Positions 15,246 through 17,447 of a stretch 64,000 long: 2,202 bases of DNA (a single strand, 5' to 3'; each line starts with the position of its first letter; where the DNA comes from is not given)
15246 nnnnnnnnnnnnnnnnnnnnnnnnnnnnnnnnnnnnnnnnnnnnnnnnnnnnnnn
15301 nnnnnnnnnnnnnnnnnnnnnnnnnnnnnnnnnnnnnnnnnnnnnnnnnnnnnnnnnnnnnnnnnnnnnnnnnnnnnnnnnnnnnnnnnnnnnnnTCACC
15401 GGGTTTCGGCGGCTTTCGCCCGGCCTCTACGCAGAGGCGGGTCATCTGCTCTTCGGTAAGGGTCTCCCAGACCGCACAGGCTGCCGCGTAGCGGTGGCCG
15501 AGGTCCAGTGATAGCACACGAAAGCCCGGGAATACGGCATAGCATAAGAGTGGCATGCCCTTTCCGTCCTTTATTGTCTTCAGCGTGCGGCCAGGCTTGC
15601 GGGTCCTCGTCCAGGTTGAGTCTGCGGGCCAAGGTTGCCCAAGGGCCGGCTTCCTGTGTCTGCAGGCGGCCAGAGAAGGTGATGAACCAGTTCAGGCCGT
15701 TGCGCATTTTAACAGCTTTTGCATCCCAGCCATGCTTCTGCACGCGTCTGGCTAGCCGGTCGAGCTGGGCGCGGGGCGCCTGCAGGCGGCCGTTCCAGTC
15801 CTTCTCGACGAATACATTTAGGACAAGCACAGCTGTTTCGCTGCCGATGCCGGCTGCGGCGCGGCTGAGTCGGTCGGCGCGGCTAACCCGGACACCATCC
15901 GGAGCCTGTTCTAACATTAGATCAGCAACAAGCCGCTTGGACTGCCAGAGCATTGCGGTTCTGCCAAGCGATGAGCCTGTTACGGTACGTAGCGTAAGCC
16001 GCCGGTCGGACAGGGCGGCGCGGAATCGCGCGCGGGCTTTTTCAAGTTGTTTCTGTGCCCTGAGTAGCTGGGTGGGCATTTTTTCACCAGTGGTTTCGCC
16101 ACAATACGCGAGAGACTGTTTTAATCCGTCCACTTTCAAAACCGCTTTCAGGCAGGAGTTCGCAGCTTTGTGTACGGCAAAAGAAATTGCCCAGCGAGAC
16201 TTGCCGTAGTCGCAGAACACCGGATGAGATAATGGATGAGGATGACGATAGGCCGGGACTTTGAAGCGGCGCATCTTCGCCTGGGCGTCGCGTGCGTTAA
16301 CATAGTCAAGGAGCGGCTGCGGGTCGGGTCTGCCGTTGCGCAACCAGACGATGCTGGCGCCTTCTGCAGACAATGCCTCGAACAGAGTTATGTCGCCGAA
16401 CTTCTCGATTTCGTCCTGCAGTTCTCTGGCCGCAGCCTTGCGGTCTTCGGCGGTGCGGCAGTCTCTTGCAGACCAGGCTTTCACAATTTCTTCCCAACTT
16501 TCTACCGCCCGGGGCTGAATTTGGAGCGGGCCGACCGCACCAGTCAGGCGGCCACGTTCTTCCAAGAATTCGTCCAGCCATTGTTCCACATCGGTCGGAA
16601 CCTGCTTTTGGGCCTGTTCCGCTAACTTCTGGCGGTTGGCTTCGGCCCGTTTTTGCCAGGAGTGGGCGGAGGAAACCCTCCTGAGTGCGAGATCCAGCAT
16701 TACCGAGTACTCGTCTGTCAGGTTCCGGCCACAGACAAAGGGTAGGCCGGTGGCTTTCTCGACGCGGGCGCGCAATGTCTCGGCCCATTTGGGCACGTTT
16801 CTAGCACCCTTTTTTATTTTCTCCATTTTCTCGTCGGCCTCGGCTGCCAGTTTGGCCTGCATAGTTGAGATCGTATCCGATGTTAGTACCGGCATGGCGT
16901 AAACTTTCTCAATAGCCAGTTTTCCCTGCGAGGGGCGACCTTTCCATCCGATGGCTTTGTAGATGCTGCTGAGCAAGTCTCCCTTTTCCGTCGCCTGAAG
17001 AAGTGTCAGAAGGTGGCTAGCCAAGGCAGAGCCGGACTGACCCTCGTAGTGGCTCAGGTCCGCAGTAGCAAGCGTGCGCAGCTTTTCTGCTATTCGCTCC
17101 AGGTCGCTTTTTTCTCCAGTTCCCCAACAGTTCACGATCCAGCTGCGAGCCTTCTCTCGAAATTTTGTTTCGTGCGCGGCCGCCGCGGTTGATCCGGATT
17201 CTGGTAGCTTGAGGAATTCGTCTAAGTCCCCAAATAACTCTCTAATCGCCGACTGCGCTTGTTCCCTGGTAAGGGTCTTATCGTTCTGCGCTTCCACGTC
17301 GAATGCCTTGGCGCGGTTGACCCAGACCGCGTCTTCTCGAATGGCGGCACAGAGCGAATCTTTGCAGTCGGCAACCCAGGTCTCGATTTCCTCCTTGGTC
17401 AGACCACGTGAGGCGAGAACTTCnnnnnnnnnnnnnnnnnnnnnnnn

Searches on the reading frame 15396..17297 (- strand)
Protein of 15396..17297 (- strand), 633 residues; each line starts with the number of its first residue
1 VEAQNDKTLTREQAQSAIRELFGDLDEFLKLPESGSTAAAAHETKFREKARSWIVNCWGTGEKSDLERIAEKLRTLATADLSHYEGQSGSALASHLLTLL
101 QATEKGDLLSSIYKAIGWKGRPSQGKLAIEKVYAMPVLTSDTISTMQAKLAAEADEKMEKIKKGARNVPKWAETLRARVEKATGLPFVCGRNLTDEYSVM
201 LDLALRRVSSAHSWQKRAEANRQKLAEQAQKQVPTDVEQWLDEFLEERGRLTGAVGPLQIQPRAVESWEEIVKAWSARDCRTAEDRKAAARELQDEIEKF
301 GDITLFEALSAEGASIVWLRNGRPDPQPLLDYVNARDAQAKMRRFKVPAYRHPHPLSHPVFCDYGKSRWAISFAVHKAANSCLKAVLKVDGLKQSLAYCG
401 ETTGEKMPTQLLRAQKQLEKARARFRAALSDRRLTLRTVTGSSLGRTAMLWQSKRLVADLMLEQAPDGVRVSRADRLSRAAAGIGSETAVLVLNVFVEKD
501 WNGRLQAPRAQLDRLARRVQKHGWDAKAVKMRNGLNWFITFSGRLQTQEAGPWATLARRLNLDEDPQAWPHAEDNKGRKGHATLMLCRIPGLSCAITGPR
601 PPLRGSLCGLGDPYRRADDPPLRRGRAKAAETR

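Call 10: search_protein_families(library=pfam, proteins=[window:15396-17297:-], max_evalue=0.01)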
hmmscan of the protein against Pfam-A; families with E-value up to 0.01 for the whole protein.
window:15396-17297:- (633 aa): 0 families

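Call 61: search_protein_families(library=ncbifam, proteins=[window:15396-17297:-], max_evalue=0.001)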
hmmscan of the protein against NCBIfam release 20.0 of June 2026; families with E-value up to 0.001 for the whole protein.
window:15396-17297:- (633 aa): 1 family
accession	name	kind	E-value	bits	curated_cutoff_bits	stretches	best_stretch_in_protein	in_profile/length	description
NF033949.1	Cas12b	equivalog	1.5e-63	215.5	150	1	27-594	157-640/1253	type V CRISPR-associated protein Cas12b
